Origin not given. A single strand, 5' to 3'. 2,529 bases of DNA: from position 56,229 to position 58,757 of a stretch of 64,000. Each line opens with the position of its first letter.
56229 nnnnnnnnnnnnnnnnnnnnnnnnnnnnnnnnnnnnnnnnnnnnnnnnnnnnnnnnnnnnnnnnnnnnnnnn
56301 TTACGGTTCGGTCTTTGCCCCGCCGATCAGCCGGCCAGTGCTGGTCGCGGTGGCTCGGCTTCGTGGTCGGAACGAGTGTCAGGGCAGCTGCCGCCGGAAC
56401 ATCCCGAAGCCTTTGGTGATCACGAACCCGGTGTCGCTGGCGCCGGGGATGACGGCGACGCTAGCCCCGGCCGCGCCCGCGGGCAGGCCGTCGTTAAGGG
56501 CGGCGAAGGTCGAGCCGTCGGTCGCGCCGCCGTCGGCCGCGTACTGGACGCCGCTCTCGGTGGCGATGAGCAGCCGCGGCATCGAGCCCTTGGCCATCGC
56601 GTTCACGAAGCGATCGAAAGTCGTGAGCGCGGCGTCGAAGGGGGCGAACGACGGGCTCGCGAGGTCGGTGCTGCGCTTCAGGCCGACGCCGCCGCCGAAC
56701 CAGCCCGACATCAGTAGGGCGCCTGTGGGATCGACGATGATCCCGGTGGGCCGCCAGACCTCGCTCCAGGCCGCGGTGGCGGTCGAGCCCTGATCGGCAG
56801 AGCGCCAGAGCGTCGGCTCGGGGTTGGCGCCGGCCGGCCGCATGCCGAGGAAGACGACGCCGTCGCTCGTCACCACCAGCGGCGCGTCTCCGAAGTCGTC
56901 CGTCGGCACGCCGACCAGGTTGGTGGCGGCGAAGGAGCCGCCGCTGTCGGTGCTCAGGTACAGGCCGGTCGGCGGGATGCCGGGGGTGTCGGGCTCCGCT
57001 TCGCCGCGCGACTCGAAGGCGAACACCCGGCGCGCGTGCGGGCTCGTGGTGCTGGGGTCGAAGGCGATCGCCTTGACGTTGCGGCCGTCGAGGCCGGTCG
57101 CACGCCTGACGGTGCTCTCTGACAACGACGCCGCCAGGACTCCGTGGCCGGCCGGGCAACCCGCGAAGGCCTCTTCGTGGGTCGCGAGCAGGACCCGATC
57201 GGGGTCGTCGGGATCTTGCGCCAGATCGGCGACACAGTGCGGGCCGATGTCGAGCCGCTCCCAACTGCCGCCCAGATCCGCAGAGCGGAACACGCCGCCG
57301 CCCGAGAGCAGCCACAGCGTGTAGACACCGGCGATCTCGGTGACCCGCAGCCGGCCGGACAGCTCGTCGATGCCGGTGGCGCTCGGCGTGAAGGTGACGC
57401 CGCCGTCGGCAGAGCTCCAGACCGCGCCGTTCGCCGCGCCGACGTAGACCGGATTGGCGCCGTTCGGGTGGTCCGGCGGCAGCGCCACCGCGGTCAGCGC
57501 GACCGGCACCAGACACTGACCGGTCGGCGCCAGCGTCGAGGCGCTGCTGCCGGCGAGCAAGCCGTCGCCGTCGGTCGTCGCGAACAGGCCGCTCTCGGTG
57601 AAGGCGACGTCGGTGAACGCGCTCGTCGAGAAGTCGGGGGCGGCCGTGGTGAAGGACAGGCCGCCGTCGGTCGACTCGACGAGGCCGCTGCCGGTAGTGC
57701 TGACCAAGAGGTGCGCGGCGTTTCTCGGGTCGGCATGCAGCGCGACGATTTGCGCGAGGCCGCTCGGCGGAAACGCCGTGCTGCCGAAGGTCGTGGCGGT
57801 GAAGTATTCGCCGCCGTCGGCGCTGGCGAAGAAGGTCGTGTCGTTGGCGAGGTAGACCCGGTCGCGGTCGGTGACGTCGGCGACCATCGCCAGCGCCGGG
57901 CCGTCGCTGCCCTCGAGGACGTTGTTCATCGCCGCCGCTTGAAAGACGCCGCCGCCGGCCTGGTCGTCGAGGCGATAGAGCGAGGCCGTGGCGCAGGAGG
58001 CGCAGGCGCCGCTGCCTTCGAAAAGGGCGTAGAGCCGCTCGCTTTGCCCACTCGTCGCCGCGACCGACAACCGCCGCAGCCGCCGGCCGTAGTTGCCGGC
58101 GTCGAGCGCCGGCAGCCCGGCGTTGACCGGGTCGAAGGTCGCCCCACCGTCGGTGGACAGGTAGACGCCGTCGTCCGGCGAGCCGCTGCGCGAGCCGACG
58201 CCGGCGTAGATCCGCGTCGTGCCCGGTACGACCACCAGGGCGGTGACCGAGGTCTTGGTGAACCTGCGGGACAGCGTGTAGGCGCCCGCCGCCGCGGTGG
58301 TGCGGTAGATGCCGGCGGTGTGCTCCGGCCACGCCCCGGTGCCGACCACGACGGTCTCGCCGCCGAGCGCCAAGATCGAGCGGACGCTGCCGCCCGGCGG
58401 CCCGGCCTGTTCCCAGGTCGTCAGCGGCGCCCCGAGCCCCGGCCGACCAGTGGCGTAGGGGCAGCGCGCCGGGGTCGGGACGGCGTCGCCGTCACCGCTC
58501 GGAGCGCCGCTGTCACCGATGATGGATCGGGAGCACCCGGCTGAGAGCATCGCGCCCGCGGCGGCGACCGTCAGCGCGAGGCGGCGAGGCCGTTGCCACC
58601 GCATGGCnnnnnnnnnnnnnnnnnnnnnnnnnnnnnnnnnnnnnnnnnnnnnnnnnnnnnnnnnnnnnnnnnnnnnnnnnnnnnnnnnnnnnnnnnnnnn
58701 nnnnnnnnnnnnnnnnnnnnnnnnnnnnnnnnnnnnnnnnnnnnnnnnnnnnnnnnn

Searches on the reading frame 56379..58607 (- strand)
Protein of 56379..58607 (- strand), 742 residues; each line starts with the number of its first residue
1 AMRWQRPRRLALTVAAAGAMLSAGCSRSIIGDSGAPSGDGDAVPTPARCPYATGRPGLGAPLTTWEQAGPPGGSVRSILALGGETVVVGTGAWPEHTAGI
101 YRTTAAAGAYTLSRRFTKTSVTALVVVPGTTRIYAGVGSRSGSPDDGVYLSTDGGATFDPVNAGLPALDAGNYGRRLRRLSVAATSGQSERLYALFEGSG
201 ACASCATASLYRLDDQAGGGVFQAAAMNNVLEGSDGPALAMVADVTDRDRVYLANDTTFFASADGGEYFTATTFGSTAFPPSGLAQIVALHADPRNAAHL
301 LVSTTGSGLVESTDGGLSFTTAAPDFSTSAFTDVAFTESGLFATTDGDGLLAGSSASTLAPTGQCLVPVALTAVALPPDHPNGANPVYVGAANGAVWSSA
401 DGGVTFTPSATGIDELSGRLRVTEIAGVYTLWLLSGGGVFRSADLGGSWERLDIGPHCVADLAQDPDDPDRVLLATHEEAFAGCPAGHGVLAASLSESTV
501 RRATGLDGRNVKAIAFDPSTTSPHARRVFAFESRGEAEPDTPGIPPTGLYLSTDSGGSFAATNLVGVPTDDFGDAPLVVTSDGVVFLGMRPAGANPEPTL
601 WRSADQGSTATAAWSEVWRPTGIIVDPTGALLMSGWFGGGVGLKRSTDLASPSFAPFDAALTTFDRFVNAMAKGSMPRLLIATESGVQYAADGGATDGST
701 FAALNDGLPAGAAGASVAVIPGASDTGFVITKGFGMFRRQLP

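Call 28: search_protein_families(library=pfam, proteins=[window:56379-58607:-], max_evalue=0.0001)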
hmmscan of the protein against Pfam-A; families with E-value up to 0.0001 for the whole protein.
window:56379-58607:- (742 aa): 1 family
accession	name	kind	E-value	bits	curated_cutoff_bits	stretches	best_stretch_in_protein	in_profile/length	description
PF15902.12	Sortilin-Vps10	-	2.6e-09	36.8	33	0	395-528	2-132/446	Sortilin, neurotensin receptor 3,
